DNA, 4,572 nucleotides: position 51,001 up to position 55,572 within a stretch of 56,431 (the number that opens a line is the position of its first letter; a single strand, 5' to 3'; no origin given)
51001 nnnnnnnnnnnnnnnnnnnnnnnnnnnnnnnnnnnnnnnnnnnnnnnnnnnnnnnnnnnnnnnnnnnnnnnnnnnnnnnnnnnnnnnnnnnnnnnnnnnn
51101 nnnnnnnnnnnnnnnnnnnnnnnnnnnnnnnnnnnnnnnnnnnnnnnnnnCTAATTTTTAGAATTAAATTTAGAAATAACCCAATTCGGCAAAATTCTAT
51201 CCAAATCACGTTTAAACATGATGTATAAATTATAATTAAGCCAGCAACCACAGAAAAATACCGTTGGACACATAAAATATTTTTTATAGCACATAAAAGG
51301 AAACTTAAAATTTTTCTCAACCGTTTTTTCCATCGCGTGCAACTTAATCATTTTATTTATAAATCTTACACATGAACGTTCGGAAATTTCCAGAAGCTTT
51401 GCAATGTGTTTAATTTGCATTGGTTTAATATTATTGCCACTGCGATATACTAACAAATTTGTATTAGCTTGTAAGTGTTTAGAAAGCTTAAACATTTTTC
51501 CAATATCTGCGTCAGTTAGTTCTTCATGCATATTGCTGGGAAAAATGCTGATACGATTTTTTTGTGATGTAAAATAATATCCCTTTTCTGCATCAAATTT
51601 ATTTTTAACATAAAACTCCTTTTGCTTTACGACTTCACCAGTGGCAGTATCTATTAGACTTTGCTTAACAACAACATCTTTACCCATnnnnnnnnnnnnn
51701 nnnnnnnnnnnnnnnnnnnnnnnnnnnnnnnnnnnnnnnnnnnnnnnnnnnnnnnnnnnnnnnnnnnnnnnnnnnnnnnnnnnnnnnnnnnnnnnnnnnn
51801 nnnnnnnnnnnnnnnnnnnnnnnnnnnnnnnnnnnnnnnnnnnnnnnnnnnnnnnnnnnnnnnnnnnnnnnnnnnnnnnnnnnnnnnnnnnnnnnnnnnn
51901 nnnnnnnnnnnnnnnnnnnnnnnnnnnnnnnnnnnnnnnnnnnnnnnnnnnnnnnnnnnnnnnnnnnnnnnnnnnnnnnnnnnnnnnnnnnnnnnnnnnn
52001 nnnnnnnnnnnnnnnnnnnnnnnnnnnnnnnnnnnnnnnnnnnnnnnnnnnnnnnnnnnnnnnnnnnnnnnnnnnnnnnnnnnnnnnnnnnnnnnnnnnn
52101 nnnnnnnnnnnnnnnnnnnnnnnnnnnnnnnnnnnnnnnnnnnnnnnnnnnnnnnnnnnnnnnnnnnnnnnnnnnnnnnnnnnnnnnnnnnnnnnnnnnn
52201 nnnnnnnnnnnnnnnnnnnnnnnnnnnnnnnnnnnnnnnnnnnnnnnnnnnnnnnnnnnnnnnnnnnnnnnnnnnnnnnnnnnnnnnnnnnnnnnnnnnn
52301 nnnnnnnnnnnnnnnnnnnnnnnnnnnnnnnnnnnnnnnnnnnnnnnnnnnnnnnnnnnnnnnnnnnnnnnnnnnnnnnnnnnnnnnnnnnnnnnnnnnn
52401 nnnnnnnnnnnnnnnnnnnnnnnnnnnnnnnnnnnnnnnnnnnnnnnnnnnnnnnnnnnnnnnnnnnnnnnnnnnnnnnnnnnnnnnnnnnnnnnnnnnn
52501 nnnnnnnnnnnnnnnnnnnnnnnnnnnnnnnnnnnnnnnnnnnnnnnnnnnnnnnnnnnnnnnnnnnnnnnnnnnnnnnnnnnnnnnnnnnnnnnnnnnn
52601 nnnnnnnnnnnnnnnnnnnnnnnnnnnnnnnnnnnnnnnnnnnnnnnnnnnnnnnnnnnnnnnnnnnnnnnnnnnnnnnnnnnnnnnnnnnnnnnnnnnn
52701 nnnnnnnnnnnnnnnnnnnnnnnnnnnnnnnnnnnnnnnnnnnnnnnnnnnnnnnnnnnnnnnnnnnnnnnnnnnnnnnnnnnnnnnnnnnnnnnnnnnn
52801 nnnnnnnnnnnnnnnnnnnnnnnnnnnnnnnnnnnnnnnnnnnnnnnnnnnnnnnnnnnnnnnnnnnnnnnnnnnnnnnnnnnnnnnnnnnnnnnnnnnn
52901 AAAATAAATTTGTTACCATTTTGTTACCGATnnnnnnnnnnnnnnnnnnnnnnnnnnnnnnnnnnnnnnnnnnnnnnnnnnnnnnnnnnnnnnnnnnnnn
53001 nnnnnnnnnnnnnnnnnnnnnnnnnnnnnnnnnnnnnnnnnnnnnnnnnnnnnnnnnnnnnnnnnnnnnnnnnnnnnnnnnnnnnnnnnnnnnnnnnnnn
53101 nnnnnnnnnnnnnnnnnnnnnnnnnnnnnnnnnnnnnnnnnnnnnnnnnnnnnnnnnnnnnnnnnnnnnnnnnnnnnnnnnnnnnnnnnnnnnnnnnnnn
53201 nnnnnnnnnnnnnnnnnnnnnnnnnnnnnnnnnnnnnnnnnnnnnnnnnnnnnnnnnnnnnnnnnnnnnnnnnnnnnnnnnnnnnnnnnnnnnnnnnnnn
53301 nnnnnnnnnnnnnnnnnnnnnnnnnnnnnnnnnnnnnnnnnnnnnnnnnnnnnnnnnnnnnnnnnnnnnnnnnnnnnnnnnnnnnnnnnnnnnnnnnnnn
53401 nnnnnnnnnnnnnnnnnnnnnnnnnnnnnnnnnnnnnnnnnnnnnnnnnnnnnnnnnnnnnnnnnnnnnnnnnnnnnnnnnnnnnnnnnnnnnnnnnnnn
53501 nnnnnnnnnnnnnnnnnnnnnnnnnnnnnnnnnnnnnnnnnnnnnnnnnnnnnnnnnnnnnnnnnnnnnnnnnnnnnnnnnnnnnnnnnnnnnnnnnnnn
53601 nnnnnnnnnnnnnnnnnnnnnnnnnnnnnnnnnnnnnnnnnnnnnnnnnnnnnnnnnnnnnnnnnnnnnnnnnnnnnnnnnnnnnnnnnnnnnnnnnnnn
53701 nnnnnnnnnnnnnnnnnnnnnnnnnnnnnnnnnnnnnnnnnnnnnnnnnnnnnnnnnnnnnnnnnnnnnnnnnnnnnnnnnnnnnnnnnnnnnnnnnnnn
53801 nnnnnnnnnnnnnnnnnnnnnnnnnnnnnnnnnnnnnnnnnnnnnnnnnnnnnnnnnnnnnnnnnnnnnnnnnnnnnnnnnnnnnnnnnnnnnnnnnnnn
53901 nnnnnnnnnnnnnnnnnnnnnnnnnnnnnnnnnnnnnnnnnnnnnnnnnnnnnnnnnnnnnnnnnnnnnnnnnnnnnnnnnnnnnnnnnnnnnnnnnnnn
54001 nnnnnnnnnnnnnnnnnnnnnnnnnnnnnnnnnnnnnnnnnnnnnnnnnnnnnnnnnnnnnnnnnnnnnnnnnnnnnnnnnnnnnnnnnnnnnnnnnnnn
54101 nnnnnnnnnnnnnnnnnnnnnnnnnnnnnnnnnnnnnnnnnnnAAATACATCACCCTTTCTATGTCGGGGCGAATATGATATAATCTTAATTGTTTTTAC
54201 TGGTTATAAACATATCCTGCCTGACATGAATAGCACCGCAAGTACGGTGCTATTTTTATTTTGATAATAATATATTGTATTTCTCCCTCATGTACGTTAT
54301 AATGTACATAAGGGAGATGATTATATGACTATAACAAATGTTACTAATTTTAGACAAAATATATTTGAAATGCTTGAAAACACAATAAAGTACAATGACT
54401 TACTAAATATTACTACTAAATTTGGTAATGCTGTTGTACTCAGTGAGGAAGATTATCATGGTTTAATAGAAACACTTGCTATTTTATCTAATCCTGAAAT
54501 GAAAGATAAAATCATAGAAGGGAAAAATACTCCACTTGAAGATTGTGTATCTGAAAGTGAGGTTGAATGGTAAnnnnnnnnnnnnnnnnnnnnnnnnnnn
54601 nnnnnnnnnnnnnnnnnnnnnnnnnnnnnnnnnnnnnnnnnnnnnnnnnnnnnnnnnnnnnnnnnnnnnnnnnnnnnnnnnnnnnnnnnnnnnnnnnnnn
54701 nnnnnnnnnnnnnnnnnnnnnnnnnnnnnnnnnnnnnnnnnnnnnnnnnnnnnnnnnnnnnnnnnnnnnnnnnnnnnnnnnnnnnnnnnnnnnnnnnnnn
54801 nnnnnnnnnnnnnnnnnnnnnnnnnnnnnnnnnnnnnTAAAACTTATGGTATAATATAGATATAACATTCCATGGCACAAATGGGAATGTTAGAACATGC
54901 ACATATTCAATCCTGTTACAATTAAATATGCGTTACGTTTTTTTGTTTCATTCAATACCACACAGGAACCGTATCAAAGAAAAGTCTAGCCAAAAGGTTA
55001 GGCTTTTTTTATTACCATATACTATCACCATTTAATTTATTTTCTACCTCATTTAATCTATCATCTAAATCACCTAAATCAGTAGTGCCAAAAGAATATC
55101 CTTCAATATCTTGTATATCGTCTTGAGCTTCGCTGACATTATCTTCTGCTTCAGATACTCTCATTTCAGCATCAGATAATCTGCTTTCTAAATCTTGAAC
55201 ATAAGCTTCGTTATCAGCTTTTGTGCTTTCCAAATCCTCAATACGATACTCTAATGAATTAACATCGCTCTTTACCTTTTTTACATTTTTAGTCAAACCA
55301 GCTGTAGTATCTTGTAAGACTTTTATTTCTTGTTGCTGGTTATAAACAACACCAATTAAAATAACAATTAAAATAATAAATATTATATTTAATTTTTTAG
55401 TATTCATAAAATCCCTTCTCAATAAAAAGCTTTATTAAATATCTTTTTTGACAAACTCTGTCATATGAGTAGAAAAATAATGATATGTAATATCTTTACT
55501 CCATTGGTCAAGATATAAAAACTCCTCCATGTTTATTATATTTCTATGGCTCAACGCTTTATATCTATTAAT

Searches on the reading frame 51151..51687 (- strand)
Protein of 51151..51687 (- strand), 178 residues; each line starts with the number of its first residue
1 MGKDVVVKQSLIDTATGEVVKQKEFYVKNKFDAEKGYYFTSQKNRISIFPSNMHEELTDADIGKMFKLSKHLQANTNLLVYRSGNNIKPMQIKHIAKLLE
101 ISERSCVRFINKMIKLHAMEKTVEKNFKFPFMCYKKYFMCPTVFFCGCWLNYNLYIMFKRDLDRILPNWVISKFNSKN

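Call 21: search_protein_families(library=pfam, proteins=[window:51151-51687:-], max_evalue=0.01)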
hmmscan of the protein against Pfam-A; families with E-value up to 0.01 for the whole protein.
window:51151-51687:- (178 aa): 1 family
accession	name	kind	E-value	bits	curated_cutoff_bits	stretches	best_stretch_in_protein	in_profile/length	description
PF07700.20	HNOB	-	0.0055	17.1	25.5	1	52-135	36-122/163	Haem-NO-binding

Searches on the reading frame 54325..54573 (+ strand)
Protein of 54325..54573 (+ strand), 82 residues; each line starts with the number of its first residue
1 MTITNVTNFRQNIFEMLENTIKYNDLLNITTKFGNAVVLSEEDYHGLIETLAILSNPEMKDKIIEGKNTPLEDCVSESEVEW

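Call 21: search_protein_families(library=pfam, proteins=[window:54325-54573:+], max_evalue=0.01)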
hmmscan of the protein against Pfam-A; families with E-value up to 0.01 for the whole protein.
window:54325-54573:+ (82 aa): 1 family
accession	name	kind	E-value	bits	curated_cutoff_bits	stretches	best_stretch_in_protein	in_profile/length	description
PF02604.26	PhdYeFM_antitox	-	6.1e-09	36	29.8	1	1-68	1-69/74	Antitoxin Phd_YefM, type II toxin-antitoxin system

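Call 22: search_protein_families(library=ncbifam, proteins=[window:54325-54573:+], max_evalue=0.01)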
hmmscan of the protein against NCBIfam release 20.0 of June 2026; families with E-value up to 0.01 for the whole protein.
window:54325-54573:+ (82 aa): 1 family
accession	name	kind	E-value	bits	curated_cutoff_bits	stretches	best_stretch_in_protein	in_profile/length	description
NF008499.0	PRK11409.1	equivalog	0.0015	18.6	121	1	5-64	5-65/83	YoeB-YefM toxin-antitoxin system antitoxin YefM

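Call 23: search_protein_families(library=phrogs, proteins=[window:54325-54573:+], max_evalue=0.001)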
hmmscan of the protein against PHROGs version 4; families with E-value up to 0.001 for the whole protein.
window:54325-54573:+ (82 aa): 1 family
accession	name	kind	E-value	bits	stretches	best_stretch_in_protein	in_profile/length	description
phrog_10078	-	unknown function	1e-08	36.2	1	1-65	1-66/87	-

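Call 40: find_encoding_contigs(protein=window:54325-54573:+, flank=10000, max_places=6)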
Protein window:54325-54573:+ (82 aa): 23 contigs read that carry it; 6 places shown.
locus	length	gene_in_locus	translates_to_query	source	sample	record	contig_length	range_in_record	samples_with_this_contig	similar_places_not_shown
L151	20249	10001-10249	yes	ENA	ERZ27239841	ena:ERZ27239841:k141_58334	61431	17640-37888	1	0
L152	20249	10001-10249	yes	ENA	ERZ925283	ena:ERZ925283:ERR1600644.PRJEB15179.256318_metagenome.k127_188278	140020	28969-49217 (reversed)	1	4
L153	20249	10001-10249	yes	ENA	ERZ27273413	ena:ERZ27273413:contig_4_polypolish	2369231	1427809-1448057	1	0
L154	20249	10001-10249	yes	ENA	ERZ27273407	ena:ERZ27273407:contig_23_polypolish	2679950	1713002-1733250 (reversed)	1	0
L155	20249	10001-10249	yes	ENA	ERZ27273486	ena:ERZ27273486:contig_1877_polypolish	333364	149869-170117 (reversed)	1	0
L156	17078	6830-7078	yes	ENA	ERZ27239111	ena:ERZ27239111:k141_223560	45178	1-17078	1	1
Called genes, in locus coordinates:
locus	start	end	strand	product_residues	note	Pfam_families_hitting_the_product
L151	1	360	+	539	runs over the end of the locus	PF00485:PRK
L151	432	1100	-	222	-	-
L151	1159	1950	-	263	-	PF03446:NAD_binding_2, PF03807:F420_oxidored, PF14748:P5CR_dimer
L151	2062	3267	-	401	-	PF02441:Flavoprotein, PF04127:DFP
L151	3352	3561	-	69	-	PF01192:RNA_pol_Rpb6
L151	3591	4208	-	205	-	PF00625:Guanylate_kin, PF13238:AAA_18 (weak)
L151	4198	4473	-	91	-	PF04025:RemA-like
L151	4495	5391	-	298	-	PF03755:YicC-like_N, PF08340:YicC-like_C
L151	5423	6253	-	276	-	PF01678:DAP_epimerase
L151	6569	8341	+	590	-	PF05833:NFACT_N, PF05670:NFACT-R_1, PF18297:NFACT-R_2 (weak)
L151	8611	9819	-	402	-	PF14657:Arm-DNA-bind_4, PF14659:Phage_int_SAM_3, PF22022:Phage_int_M (weak), PF00589:Phage_integrase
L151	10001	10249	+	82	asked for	PF02604:PhdYeFM_antitox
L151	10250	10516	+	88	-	PF05016:ParE_toxin, PF06769:YoeB_toxin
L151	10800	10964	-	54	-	-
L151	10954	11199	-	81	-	-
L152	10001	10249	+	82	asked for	PF02604:PhdYeFM_antitox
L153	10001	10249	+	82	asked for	PF02604:PhdYeFM_antitox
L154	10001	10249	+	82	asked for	PF02604:PhdYeFM_antitox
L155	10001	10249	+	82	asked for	PF02604:PhdYeFM_antitox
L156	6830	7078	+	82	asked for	PF02604:PhdYeFM_antitox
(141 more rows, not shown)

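Call 49: search_protein_families(library=padloc, proteins=[window:54325-54573:+], max_evalue=0.01)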
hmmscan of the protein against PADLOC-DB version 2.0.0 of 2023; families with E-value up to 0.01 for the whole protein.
window:54325-54573:+ (82 aa): 1 family
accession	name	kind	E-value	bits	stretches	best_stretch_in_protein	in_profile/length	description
PDLC04318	PDC-M02B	-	0.0011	16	1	17-71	261-315/390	-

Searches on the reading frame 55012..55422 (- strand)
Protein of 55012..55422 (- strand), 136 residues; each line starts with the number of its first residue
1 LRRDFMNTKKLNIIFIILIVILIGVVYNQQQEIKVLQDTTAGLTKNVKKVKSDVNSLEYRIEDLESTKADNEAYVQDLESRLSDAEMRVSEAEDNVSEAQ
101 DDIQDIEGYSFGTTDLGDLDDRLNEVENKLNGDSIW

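Call 21: search_protein_families(library=pfam, proteins=[window:55012-55422:-], max_evalue=0.01)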
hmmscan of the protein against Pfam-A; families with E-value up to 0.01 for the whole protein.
window:55012-55422:- (136 aa): 24 families
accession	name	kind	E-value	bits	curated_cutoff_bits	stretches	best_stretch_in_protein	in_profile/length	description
PF12329.13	TMF_DNA_bd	-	1e-05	25.8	35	2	30-86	18-74/74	TATA element modulatory factor 1 DNA binding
PF10473.14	CENP-F_leu_zip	-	1.4e-05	25.6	34.5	1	28-101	49-122/140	Leucine-rich repeats of kinetochore protein Cenp-F/LEK1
PF01576.24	Myosin_tail_1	-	1.9e-05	23.2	38.1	1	33-107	372-446/1081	Myosin tail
PF19220.6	Rod_CreS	-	3.1e-05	23.6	100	1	29-108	18-97/359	Crescentin, rod domain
PF04102.17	SlyX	-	9.6e-05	23.4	30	0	23-55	23-55/67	SlyX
PF23991.1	DUF7310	-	9.7e-05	23.2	40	1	30-97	16-82/83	Coiled-coil region of unknown function (DUF7310)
PF24922.1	ACBP4_C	-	0.00019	22.1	31.2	1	30-107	2-79/105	Acyl-CoA-binding domain-containing protein 4-6, C-terminal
PF16326.10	ABC_tran_CTD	-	0.0004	21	32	0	81-131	9-58/69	ABC transporter C-terminal domain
PF05377.16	FlaC_arch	-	0.00076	20.3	27.8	0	75-107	2-34/55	Flagella accessory protein C (FlaC)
PF12795.12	MscS_porin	-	0.00097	19.2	34.4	1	29-108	35-113/238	Mechanosensitive ion channel porin domain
PF07889.17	DUF1664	-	0.0015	19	34.6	1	41-129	37-123/124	Protein of unknown function (DUF1664)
PF11932.13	DUF3450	-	0.002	17.9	32.6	1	30-93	36-99/241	Protein of unknown function (DUF3450)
PF08614.16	ATG16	-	0.0021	18.7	33.7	1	27-104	84-161/200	Autophagy protein 16 (ATG16)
PF10779.14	XhlA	-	0.0021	18.6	34.7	0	45-83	4-42/67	Haemolysin XhlA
PF16043.11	DUF4795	-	0.0021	17.9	34.8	1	26-78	16-68/208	Domain of unknown function (DUF4795)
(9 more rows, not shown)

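Call 49: search_protein_families(library=padloc, proteins=[window:55012-55422:-], max_evalue=0.01)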
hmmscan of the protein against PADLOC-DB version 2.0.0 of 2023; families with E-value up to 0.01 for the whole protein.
window:55012-55422:- (136 aa): 26 families (the best 25 are shown)
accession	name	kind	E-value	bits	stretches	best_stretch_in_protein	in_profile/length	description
PDLC03865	LmuB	-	3.8e-05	20.1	1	26-130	575-675/1007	-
PDLC00262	LmuB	-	4.1e-05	20.6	1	25-105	199-279/588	AAA ATPase domain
PDLC03863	LmuB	-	8.4e-05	19.4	1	30-131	205-296/610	-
PDLC02714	PbeC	-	0.00023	18.1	1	23-107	374-459/651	PbeC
PDLC02066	Cas1b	-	0.00033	18.1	1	38-109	94-165/322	-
PDLC03864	LmuB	-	0.00035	17.3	1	30-102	417-488/657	-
PDLC00580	JetC3|JetC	-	0.00035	16.9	1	29-106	718-795/1068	DUF3584 domain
PDLC02747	PbeC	-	0.00047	17.1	1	30-131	361-459/632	PbeC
PDLC00006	DruC1|DruC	-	0.00048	16.7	1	30-105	174-249/626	Unknown function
PDLC03976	PD-Lambda-1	-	0.001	16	1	6-107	1-108/491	-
PDLC00259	LmuB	-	0.0012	15.8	1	24-105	198-279/588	AAA ATPase domain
PDLC03861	LmuB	-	0.0014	14.6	1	28-102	741-816/1213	-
PDLC00512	JetC1|JetC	-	0.0016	14.6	1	28-130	693-798/1123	DUF3584 domain; MukB-like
PDLC00518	JetC1|JetC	-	0.0018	14.2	1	30-107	311-389/1112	DUF3584 domain; MukB-like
PDLC02722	PbeC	-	0.0019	14.9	1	27-130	381-485/643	PbeC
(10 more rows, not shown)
